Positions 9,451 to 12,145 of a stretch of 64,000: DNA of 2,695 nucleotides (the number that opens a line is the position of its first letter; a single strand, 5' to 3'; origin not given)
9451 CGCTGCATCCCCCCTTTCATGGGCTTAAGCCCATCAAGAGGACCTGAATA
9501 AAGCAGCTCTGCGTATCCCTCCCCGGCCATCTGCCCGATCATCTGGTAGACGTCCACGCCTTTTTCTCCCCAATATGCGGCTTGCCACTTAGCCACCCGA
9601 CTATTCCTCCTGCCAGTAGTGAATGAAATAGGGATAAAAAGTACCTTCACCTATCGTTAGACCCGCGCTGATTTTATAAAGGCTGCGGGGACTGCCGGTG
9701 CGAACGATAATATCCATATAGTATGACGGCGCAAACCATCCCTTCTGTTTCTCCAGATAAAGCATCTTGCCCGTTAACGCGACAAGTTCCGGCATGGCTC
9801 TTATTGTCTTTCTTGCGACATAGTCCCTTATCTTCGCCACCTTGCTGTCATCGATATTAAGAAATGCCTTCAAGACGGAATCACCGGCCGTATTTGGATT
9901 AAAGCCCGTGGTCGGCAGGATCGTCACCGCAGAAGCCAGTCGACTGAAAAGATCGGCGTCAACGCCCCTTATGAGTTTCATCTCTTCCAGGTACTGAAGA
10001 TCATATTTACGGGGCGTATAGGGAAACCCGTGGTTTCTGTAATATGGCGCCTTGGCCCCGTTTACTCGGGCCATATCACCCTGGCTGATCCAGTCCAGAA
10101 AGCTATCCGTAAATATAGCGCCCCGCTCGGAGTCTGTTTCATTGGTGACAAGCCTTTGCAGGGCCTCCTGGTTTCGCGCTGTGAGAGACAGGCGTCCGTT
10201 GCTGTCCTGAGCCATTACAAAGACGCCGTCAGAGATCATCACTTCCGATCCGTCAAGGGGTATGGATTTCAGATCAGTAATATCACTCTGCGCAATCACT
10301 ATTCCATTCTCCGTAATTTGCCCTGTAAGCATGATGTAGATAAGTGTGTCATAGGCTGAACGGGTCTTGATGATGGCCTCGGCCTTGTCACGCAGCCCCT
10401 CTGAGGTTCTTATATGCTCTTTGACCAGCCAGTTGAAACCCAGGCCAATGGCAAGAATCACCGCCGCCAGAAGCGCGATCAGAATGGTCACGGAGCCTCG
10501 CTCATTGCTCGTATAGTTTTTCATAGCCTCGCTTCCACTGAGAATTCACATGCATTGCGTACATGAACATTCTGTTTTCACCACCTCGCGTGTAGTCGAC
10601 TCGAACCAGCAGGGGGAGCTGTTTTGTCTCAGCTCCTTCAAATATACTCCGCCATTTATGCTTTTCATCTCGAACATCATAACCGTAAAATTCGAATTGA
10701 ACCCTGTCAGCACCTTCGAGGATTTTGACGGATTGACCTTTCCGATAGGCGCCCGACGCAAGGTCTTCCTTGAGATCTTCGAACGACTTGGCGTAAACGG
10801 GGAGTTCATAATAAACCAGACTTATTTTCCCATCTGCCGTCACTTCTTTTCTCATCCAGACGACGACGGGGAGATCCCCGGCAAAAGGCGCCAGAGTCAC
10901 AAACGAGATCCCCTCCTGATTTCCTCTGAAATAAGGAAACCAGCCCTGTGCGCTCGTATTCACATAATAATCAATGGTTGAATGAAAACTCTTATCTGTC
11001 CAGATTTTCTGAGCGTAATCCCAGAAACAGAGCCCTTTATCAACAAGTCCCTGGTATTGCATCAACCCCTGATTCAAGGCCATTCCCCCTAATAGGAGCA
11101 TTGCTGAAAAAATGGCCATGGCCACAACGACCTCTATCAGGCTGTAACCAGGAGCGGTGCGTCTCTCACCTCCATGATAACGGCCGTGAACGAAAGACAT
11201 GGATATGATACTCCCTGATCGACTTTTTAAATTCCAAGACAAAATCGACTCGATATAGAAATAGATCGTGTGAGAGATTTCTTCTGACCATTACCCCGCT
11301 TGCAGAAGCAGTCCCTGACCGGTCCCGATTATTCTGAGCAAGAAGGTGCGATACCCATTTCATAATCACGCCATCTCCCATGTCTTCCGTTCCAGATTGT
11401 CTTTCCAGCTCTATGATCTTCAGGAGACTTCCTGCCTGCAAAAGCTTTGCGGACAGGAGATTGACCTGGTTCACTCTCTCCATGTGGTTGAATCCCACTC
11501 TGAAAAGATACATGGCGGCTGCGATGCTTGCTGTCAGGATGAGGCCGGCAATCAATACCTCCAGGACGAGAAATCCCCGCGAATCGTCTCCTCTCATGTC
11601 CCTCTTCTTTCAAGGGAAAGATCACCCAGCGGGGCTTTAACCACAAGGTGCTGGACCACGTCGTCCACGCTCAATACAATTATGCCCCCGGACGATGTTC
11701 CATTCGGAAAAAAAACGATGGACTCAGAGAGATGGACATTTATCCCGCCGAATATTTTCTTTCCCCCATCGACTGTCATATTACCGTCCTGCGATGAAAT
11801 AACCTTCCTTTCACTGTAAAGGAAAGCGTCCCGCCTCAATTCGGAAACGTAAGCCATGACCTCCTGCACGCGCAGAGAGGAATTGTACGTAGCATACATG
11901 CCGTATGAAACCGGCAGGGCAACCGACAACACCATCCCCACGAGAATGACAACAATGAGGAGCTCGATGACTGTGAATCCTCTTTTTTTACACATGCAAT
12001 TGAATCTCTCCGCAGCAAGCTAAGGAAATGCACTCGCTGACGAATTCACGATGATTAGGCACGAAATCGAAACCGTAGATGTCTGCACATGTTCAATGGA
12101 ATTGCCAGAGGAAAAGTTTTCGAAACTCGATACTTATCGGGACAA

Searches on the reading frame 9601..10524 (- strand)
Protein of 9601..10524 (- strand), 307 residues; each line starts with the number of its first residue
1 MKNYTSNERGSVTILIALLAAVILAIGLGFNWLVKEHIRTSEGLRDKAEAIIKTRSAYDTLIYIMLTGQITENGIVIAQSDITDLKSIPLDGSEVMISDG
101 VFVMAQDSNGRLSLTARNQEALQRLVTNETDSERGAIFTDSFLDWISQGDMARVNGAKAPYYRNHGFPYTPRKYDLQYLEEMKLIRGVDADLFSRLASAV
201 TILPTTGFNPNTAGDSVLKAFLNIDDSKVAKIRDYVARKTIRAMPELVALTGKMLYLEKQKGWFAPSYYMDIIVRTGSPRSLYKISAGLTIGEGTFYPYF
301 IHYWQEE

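Call 76: search_protein_families(library=pfam, proteins=[window:9601-10524:-], max_evalue=0.01)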
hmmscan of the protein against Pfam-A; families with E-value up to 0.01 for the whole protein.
window:9601-10524:- (307 aa): 1 family
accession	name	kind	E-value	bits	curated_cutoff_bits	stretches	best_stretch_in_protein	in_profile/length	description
PF21687.3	T2SSK_1st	-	1.6e-12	48.5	26.2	1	115-205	16-107/107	Type II secretion system (T2SS), protein K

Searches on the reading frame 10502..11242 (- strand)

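Call 76: search_protein_families(library=pfam, proteins=[window:10502-11242:-], max_evalue=0.01)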
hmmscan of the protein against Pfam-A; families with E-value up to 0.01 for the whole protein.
window:10502-11242:- (246 aa): 1 family
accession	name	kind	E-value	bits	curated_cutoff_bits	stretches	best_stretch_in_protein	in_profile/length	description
PF07963.17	N_methyl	-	3.8e-05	23.5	21.2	1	32-50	6-24/27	Prokaryotic N-terminal methylation motif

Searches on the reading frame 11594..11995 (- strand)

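Call 76: search_protein_families(library=pfam, proteins=[window:11594-11995:-], max_evalue=0.01)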
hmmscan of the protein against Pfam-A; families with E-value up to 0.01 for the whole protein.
window:11594-11995:- (133 aa): 1 family
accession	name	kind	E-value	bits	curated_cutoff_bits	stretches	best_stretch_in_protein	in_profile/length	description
PF07963.17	N_methyl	-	3.7e-06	26.7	21.2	1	1-27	1-27/27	Prokaryotic N-terminal methylation motif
